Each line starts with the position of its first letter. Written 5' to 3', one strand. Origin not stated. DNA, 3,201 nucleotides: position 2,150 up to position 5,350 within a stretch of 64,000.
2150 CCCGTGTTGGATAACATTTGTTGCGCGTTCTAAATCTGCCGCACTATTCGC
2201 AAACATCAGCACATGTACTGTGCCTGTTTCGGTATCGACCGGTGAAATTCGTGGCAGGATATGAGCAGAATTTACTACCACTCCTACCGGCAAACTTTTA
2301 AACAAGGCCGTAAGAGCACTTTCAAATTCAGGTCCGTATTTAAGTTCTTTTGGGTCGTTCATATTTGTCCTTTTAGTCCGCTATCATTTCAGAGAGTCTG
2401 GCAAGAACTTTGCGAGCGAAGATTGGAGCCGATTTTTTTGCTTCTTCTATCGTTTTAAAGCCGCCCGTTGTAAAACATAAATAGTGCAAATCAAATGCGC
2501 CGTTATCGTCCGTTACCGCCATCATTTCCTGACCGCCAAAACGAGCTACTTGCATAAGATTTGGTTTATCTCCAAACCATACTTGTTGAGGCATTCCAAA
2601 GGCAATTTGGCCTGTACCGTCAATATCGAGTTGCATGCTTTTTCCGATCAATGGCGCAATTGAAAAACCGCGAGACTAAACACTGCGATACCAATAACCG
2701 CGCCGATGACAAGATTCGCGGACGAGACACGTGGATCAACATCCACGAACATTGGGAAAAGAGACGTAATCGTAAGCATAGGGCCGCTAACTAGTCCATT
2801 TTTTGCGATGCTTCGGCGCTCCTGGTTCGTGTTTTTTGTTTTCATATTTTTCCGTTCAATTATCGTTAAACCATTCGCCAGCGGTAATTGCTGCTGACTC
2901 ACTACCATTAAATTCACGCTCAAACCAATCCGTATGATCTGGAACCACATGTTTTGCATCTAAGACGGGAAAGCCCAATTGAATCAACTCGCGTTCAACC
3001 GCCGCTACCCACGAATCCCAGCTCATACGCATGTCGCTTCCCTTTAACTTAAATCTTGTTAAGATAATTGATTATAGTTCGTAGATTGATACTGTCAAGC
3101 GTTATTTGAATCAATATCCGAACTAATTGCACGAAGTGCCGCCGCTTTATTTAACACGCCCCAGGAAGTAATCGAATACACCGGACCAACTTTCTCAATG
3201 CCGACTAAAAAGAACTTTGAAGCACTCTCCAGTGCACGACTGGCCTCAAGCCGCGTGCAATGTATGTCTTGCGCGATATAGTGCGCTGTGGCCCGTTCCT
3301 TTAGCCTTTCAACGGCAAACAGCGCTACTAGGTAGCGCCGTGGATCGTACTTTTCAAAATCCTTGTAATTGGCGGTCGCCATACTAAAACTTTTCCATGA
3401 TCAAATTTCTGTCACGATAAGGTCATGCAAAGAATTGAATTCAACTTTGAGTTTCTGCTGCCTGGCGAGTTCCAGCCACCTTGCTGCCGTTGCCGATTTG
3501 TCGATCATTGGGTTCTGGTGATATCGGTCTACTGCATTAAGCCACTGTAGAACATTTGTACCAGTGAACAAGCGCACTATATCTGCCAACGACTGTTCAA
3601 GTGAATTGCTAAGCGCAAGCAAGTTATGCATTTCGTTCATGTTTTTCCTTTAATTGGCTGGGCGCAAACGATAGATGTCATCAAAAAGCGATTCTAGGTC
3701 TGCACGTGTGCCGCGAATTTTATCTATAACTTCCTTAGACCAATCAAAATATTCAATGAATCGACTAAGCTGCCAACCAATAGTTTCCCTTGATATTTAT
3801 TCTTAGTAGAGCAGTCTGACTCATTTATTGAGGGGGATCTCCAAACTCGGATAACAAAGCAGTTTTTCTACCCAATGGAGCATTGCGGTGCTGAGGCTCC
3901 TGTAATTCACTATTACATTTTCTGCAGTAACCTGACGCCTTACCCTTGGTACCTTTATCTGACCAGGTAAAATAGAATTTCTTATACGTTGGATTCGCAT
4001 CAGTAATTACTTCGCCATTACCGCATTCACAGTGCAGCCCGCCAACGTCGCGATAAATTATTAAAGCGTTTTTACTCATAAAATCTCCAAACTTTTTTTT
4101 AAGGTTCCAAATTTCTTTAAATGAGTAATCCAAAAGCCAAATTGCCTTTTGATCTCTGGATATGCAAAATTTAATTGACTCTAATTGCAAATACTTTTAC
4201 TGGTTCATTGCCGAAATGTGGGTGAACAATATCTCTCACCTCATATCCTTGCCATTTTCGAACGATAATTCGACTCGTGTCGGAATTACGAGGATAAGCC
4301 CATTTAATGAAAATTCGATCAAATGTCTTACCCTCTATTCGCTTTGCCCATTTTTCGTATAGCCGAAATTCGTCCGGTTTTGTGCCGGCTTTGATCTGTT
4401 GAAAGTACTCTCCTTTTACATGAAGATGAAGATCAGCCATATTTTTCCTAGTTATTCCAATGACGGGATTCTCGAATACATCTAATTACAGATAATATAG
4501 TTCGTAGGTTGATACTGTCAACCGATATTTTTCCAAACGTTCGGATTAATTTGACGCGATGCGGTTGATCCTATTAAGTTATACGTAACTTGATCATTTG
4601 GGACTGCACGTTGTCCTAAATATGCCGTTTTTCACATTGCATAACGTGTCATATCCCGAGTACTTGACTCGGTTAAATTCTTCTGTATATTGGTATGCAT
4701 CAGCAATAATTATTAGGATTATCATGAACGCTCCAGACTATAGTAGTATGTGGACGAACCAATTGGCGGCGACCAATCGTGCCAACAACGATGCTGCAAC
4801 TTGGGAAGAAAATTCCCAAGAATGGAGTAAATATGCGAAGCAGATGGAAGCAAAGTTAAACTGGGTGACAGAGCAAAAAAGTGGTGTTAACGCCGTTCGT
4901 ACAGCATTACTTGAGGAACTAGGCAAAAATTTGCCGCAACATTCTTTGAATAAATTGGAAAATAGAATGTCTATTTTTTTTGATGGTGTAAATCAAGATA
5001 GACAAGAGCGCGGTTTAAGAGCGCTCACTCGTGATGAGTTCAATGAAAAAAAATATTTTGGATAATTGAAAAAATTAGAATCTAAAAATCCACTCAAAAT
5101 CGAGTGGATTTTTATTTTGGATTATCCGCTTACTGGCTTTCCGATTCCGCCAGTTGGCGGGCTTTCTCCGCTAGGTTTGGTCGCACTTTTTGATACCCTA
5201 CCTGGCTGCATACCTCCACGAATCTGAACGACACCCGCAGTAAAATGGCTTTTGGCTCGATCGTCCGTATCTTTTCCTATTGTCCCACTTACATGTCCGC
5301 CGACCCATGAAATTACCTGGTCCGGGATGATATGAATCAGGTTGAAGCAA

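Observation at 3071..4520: Duplicated 30-bp consensus sigma70 promoter module driving successive minus-strand small-gene operons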

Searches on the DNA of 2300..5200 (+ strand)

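Call 7: search_dna_similar(query=window:2300-5200:+, collection=plasmids, mode=distant)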
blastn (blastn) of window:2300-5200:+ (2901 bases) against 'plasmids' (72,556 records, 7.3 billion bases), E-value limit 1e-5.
Records with a match: 9; places in all: 9; records where one place covers at least 80% of the query: 0.
Best place of each record, by identity: 60-80% 9.
By first word of the organism name: Pseudomonas 6; Stenotrophomonas 2; Burkholderia 1.
By predicted mobility (MOB-suite, as given by PLSDB): conjugative 6; non-mobilizable 2; mobilizable 1.
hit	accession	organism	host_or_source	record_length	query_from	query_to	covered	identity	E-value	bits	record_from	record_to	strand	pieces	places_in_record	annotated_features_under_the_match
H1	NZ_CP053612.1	Burkholderia sp. MBR-1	-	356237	73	256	6%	67.4%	3e-6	63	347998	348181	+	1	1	hypothetical protein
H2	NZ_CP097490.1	Pseudomonas sp. BYT-5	wastewater treatment tank,soil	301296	180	293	4%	75.4%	1e-11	81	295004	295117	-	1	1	hypothetical protein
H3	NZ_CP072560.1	Pseudomonas sp. BYT-1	activated sludge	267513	180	293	4%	75.4%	1e-11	81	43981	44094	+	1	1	hypothetical protein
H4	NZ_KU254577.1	Pseudomonas aeruginosa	-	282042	180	293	4%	75.4%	1e-11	81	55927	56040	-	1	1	hypothetical protein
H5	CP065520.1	Stenotrophomonas rhizophila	Kandelia candel (mangrove),cell culture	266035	180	293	4%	74.6%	5e-10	76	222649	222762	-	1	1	record has no annotation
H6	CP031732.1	Stenotrophomonas rhizophila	Nusuttodinium aeruginosum,whole organism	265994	180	293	4%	74.6%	6e-9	73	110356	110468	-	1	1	none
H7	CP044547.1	Pseudomonas sp. CFA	mixed culture,soil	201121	180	289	4%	73.6%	7e-8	69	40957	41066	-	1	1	hypothetical protein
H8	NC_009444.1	Pseudomonas fluorescens SBW25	-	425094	180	289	4%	72.7%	9e-7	64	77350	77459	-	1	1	hypothetical protein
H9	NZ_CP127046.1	Pseudomonas amygdali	Cucumis sativus,Culture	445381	193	289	3%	76.3%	6e-9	73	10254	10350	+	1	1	hypothetical protein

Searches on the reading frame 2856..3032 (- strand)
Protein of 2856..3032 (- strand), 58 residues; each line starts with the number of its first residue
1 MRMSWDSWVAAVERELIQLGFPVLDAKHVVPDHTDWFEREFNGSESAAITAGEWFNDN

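Call 8: search_protein_families(library=pfam, proteins=[window:2856-3032:-], max_evalue=0.01)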
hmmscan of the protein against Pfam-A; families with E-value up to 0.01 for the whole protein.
window:2856-3032:- (58 aa): 0 families

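Call 37: find_encoding_contigs(protein=window:2856-3032:-, flank=10000, max_places=3)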
Protein window:2856-3032:- (58 aa): 1 contig read that carries it; 1 place shown.
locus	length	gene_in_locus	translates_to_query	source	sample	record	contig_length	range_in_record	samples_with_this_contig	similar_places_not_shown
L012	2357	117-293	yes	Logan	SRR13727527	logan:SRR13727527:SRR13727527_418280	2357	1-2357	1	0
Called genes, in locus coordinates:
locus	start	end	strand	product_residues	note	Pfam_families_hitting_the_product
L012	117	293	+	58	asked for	-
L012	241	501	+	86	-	-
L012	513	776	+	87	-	-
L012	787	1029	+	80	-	-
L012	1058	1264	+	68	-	-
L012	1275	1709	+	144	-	-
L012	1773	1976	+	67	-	-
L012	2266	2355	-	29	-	?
